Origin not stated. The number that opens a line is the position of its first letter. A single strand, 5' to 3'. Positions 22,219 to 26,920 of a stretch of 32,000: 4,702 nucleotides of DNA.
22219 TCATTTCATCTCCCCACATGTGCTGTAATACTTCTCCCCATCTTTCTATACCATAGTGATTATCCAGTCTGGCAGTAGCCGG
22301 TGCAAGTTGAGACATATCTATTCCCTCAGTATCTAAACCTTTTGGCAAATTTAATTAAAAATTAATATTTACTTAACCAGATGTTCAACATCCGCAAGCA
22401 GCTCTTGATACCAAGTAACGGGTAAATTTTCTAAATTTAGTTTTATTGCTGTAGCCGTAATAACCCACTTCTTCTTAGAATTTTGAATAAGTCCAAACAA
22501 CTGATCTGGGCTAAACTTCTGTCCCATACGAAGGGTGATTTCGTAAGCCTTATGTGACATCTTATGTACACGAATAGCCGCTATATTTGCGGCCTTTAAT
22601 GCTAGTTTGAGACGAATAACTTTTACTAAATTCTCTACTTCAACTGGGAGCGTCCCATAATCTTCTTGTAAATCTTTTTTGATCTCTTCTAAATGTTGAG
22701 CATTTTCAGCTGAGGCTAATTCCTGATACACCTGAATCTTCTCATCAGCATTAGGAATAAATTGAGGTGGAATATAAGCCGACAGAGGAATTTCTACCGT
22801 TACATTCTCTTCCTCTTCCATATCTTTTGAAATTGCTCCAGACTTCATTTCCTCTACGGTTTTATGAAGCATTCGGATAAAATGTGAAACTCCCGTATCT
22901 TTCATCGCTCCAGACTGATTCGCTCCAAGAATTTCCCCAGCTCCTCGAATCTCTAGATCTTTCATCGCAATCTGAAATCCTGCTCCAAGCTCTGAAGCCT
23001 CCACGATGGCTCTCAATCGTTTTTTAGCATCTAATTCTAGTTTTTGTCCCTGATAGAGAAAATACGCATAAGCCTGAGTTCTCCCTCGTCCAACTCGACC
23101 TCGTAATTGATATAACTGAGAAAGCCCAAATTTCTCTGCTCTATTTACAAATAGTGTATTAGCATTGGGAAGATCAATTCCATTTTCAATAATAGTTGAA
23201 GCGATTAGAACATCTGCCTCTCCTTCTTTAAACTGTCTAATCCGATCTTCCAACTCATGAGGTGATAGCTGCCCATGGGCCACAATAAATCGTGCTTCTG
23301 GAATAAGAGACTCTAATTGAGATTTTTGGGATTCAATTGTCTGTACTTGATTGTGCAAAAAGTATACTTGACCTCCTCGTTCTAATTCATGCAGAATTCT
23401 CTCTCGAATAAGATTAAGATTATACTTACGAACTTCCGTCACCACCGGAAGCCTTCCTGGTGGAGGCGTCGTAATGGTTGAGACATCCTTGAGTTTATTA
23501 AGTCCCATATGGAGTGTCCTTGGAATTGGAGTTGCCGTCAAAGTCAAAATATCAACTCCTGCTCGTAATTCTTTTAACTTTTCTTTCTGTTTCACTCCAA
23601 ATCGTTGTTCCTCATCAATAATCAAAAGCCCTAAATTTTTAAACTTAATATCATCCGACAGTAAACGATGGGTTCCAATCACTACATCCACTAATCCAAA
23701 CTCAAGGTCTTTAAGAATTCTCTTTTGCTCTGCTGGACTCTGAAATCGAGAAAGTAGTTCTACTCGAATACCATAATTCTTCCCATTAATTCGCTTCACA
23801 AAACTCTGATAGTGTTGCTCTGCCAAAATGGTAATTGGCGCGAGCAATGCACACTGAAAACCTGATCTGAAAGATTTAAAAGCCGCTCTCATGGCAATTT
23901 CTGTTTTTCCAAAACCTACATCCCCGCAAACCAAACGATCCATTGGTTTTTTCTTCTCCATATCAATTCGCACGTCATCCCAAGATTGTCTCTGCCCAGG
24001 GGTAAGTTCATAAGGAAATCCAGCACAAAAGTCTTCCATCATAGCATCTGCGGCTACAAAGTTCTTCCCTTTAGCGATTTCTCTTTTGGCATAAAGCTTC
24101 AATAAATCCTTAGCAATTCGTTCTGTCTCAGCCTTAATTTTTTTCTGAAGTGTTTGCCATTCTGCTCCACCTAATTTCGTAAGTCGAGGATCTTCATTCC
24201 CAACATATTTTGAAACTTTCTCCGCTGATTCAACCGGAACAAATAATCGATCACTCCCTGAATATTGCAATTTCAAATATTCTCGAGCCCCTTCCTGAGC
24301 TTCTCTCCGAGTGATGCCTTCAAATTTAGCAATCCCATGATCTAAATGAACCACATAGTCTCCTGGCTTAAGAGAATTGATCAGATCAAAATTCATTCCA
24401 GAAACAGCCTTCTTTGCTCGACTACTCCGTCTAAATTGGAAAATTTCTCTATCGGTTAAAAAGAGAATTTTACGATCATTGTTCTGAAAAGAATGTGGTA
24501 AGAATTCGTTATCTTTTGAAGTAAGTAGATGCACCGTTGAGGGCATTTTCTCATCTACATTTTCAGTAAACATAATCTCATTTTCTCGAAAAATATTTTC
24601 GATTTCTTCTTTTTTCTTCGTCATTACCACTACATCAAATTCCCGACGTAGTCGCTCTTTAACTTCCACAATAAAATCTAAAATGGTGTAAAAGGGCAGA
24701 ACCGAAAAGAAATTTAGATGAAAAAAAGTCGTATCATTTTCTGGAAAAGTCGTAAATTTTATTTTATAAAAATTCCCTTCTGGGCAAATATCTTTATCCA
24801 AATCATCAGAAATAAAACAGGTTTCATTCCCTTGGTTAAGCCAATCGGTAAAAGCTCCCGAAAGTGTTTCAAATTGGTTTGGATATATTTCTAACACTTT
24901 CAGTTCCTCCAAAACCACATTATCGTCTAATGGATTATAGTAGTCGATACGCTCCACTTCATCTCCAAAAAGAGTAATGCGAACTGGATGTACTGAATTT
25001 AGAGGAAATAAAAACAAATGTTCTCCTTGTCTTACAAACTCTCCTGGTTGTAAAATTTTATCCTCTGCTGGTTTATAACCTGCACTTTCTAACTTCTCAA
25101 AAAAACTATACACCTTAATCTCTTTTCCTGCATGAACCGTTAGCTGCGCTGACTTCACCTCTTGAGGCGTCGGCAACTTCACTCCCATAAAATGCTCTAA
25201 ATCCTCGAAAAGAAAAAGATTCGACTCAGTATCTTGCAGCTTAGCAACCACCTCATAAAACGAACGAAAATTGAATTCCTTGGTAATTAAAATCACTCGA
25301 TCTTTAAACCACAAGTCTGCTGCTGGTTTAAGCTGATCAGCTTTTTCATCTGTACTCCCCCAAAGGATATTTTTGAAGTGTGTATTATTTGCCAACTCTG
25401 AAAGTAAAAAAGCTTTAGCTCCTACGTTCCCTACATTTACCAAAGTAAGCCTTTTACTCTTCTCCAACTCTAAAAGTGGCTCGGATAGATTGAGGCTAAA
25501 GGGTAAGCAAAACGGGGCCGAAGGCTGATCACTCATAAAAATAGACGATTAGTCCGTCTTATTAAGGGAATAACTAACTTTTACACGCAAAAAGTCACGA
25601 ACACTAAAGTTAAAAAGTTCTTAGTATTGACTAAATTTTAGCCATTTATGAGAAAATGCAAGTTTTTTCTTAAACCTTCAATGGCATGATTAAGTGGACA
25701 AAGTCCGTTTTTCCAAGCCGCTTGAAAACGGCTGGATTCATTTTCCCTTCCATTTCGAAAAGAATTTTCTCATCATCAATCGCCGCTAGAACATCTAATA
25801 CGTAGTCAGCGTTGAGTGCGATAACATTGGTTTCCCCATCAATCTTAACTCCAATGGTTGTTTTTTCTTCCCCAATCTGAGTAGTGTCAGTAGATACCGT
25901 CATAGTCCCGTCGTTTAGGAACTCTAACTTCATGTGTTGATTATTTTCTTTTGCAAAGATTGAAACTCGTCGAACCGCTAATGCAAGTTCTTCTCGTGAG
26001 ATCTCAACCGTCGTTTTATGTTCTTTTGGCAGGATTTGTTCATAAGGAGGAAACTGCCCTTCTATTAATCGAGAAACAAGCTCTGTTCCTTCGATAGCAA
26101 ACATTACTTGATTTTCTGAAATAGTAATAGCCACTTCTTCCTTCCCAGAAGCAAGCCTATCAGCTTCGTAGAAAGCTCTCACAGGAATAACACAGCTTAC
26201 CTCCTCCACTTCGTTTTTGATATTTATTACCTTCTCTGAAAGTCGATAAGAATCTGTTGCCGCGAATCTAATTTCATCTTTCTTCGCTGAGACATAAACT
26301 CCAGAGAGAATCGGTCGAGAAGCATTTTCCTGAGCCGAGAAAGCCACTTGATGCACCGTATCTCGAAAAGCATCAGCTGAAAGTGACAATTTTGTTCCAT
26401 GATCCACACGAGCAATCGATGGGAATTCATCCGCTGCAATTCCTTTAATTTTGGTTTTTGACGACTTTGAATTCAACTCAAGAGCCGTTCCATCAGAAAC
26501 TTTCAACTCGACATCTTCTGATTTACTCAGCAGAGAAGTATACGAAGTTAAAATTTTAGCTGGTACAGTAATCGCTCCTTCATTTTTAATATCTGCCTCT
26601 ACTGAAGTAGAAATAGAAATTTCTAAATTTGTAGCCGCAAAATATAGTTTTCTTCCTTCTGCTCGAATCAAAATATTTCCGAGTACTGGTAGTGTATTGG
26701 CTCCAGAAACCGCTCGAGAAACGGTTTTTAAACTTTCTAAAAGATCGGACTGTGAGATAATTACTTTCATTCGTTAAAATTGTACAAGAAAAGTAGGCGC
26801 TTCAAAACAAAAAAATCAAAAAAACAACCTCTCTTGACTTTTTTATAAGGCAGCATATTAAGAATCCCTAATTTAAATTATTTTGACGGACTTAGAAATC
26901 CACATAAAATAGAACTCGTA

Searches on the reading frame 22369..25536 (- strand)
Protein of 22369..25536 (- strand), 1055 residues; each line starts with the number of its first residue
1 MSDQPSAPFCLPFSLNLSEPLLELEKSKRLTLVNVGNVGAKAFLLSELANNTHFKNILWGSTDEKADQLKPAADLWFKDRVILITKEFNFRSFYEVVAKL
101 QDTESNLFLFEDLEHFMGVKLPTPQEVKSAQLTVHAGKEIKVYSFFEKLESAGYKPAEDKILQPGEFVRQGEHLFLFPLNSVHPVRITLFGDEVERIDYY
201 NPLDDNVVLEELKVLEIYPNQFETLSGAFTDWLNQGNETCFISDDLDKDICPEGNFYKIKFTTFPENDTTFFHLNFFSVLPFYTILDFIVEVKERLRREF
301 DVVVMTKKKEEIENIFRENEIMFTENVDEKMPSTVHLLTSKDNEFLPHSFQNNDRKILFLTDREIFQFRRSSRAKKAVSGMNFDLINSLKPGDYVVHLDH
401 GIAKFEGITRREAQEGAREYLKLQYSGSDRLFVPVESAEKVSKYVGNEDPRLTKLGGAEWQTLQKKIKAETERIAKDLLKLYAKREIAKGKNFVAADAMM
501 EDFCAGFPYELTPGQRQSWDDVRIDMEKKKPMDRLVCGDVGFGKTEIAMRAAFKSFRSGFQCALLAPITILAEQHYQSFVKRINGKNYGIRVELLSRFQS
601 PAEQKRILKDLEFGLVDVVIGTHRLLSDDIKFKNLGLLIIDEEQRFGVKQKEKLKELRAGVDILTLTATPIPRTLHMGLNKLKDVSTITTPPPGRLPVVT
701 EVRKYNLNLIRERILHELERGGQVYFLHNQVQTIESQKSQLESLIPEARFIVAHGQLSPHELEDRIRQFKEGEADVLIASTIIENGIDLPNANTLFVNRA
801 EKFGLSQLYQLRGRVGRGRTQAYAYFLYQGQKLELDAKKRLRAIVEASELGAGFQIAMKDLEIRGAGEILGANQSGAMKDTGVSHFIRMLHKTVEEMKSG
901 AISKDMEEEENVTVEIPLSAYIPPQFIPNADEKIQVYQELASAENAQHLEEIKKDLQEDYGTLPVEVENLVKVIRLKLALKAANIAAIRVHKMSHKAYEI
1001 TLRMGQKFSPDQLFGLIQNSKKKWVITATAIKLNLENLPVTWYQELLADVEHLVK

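Call 8: search_protein_families(library=pfam, proteins=[window:22369-25536:-], max_evalue=0.01)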
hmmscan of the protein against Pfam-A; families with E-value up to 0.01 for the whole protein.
window:22369-25536:- (1055 aa): 7 families
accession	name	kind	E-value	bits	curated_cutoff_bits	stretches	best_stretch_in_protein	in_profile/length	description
PF00270.35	DEAD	-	3.8e-24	85.8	26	1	512-675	1-164/167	DEAD/DEAH box helicase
PF02559.22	CarD_TRCF_RID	-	7.6e-21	74.4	23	1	389-445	1-57/57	CarD-like/TRCF RID domain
PF03461.20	TRCF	-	4.7e-20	72.2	25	1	917-994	2-79/95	TRCF domain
PF00271.37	Helicase_C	-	1e-18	68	23.5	1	715-817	10-108/110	Helicase conserved C-terminal domain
PF17757.6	UvrB_inter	-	7.1e-14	52.1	22.9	1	132-221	1-89/91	UvrB interaction domain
PF19833.4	RecG_dom3_C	-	0.0026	18.2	26.8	1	853-885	4-36/87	ATP-dependent DNA helicase RecG, domain 3, C-terminal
PF22590.2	Cas3-like_C_2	-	0.0034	18.1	27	1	721-819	2-105/106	CRISPR-associated nuclease/helicase Cas3, C-terminal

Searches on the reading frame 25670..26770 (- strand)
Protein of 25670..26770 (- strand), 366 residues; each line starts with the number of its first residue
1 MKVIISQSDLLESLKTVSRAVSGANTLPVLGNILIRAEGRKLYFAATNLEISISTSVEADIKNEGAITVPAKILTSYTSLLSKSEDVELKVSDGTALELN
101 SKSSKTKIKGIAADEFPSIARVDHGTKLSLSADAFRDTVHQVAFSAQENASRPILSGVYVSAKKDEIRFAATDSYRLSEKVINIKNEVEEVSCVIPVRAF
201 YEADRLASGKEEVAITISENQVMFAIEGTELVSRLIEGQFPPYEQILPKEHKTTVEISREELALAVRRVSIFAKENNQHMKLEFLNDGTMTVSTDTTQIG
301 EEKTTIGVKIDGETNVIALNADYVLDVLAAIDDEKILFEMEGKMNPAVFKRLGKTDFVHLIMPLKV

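Call 8: search_protein_families(library=pfam, proteins=[window:25670-26770:-], max_evalue=0.01)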
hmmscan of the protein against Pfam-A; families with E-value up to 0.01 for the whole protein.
window:25670-26770:- (366 aa): 3 families
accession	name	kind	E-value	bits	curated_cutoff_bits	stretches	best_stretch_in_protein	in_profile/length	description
PF02767.21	DNA_pol3_beta_2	-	3.1e-38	131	27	2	130-241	2-115/116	DNA polymerase III beta subunit, central domain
PF00712.24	DNA_pol3_beta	-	7e-35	120.2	24.4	2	1-119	1-119/120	DNA polymerase III beta subunit, N-terminal domain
PF02768.20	DNA_pol3_beta_3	-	3.3e-22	79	27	1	245-364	2-120/121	DNA polymerase III beta subunit, C-terminal domain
